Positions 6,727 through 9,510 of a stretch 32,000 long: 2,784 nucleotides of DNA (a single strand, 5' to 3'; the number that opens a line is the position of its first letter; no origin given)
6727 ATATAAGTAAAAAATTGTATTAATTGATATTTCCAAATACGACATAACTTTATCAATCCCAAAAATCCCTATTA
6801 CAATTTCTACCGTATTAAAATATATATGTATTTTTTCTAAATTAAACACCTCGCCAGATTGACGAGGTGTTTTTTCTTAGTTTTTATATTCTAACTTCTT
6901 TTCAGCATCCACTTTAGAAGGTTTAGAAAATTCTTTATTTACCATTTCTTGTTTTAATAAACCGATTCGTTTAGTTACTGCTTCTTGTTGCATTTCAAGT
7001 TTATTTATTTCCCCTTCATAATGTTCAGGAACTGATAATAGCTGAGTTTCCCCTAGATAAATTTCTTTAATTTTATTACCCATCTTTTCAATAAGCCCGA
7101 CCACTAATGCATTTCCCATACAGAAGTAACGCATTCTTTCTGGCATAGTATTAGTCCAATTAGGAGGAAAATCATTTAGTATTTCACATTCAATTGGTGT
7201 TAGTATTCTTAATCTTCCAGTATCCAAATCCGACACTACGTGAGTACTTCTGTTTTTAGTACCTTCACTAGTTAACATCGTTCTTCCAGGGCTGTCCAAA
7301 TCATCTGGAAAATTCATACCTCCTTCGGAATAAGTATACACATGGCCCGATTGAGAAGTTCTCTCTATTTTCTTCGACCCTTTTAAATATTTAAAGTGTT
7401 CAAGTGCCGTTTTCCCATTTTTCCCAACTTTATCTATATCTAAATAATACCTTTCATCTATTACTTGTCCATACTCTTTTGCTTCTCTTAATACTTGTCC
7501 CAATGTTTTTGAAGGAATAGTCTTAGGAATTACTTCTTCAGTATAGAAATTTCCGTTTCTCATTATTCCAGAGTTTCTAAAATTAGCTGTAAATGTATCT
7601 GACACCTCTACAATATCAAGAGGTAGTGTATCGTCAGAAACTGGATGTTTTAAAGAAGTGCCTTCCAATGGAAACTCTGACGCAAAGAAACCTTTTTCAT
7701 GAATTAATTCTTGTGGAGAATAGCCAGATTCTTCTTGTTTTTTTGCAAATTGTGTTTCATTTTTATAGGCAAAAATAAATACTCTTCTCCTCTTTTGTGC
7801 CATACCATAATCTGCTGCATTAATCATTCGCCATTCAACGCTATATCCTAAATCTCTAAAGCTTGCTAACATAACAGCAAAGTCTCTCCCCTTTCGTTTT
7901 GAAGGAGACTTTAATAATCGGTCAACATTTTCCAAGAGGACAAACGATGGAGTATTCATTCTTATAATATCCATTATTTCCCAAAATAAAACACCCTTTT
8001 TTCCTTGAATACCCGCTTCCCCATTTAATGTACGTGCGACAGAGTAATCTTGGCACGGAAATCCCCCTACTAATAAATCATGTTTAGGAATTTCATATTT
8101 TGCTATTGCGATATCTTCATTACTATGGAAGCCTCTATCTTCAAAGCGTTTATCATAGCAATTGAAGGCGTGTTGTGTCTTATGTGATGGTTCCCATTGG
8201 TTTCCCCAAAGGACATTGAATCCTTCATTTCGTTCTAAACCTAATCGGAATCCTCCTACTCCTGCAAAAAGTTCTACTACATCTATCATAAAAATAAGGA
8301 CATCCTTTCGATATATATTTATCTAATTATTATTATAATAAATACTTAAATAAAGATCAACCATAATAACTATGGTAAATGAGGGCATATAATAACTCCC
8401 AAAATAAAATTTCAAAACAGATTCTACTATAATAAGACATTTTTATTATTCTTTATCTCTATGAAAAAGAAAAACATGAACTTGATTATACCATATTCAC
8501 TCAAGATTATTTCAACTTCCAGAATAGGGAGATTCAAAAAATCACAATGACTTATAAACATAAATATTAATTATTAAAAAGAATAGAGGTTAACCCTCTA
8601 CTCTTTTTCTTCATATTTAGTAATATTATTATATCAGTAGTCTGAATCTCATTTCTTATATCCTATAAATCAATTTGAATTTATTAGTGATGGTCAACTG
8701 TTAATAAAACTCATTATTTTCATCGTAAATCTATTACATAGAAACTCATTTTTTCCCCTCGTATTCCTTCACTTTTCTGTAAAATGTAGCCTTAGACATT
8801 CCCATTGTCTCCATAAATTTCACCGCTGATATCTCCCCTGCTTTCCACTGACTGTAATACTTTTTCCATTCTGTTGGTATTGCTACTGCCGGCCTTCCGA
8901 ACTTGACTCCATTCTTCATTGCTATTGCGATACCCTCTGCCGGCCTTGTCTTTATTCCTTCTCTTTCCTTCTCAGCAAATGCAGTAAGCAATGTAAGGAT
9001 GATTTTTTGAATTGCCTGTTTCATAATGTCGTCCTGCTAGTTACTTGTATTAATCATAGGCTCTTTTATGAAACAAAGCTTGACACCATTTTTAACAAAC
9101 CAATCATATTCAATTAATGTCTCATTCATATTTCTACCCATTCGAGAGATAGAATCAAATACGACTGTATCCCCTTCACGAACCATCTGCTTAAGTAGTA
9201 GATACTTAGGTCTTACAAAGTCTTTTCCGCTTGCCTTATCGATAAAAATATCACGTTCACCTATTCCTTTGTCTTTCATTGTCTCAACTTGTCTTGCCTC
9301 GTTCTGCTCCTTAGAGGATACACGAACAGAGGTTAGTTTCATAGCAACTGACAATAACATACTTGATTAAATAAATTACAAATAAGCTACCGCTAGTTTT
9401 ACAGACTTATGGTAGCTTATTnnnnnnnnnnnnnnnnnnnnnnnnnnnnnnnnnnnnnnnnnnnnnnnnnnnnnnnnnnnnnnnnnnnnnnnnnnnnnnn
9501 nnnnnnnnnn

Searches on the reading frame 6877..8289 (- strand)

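Call 10: search_protein_families(library=pfam, proteins=[window:6877-8289:-], max_evalue=0.01)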
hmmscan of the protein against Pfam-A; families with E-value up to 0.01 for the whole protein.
window:6877-8289:- (470 aa): 1 family
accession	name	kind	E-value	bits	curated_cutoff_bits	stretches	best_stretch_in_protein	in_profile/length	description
PF00145.23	DNA_methylase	-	1.4e-65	222.3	22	1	3-408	2-323/324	C-5 cytosine-specific DNA methylase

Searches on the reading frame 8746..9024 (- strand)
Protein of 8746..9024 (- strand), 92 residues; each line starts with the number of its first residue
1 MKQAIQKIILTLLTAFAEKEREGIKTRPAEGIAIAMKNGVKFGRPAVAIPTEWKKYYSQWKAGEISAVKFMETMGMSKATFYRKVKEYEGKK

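Call 10: search_protein_families(library=pfam, proteins=[window:8746-9024:-], max_evalue=0.01)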
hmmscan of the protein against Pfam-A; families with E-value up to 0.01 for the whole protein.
window:8746-9024:- (92 aa): 1 family
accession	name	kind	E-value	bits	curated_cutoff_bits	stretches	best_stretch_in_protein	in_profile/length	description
PF00239.26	Resolvase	-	0.0016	19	23.3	1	3-40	107-144/145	Resolvase, N terminal domain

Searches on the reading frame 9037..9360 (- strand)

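Call 10: search_protein_families(library=pfam, proteins=[window:9037-9360:-], max_evalue=0.01)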
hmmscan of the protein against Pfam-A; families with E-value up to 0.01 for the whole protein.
window:9037-9360:- (107 aa): 1 family
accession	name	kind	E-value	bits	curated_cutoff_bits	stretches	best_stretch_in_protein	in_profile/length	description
PF00239.26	Resolvase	-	8.3e-17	62.1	23.3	1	12-106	5-106/145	Resolvase, N terminal domain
